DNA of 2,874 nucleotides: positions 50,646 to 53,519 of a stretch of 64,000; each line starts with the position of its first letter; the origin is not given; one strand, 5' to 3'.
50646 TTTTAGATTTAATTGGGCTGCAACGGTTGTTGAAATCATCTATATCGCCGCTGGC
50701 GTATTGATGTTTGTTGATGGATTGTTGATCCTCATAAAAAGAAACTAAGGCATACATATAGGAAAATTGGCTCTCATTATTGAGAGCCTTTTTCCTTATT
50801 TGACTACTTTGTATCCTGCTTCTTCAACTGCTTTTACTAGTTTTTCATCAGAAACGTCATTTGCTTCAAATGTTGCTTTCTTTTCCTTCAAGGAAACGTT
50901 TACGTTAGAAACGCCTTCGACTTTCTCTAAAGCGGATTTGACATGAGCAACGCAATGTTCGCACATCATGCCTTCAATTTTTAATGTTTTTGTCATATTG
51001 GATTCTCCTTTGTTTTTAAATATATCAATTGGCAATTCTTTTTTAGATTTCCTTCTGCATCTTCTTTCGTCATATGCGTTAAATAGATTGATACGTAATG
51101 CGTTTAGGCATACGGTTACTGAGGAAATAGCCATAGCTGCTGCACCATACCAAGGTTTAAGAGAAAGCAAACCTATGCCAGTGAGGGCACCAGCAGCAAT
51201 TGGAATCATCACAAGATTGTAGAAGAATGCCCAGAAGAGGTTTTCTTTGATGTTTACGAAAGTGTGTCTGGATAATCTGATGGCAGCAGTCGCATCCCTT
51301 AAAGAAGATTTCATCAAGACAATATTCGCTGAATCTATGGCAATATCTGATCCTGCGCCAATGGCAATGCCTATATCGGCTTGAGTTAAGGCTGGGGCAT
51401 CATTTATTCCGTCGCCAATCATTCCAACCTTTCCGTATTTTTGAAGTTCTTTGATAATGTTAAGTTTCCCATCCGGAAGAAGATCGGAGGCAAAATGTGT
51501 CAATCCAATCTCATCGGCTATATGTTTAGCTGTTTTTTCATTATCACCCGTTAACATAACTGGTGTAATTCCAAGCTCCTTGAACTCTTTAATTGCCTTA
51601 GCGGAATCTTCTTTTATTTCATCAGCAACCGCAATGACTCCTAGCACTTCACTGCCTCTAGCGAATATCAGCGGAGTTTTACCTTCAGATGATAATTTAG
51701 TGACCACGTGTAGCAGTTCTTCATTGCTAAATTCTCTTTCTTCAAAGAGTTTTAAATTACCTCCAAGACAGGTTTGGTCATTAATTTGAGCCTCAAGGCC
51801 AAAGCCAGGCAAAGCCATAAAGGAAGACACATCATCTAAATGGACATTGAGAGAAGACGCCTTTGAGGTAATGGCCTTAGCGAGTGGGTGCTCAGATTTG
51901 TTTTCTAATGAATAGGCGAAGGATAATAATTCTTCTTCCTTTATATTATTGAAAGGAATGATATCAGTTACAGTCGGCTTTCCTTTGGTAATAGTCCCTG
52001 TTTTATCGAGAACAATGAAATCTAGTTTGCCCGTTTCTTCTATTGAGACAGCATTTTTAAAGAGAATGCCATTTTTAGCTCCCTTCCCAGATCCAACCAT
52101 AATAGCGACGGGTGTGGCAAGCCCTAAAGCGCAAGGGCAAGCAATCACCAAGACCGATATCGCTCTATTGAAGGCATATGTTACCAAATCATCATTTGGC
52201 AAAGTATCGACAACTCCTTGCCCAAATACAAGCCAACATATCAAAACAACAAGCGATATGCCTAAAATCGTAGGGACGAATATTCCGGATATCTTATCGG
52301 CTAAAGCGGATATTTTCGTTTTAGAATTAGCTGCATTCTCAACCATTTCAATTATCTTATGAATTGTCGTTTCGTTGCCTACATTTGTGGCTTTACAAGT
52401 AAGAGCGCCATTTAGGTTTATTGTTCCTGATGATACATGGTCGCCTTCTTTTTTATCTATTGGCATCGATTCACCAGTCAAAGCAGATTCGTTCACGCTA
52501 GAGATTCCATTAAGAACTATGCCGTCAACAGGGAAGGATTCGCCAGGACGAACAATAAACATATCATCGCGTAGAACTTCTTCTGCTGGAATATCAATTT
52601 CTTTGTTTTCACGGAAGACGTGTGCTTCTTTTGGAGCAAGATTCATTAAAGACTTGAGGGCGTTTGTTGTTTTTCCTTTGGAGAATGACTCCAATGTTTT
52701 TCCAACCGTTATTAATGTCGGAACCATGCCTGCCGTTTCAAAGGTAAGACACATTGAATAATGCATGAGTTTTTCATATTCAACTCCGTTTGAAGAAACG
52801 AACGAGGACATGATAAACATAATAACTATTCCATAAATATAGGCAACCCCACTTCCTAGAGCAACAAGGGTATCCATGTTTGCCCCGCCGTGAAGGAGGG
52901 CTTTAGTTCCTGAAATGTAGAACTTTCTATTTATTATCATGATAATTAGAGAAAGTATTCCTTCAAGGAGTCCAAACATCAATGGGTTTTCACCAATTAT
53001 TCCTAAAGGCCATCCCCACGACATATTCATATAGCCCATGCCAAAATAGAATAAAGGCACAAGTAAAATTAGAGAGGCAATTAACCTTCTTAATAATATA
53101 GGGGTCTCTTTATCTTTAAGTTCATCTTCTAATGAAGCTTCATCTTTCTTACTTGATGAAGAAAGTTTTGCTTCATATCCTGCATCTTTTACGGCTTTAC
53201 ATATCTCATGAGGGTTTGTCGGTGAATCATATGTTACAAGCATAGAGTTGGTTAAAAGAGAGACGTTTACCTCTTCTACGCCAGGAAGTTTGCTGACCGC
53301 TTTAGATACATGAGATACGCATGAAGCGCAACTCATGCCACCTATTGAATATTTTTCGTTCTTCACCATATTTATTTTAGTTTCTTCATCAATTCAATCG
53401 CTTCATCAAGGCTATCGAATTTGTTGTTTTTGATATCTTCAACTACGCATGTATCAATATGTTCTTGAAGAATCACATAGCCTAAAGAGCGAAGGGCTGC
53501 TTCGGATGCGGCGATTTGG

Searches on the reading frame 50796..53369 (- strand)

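Call 66: search_protein_families(library=pfam, proteins=[window:50796-53369:-], max_evalue=0.001)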
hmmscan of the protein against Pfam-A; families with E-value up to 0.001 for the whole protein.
window:50796-53369:- (857 aa): 4 families
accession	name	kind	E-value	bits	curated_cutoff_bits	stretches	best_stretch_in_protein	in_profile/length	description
PF00122.25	E1-E2_ATPase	-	2.6e-57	193.7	28.1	1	244-433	2-181/181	E1-E2 ATPase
PF00403.32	HMA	-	7.5e-34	116.4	24.8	2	795-854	1-62/62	Heavy-metal-associated domain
PF00702.32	Hydrolase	-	1.4e-33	117.3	26.4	1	452-665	4-191/191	haloacid dehalogenase-like hydrolase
PF08282.18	Hydrolase_3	-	2e-05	24.9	20.9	0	648-686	206-244/255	haloacid dehalogenase-like hydrolase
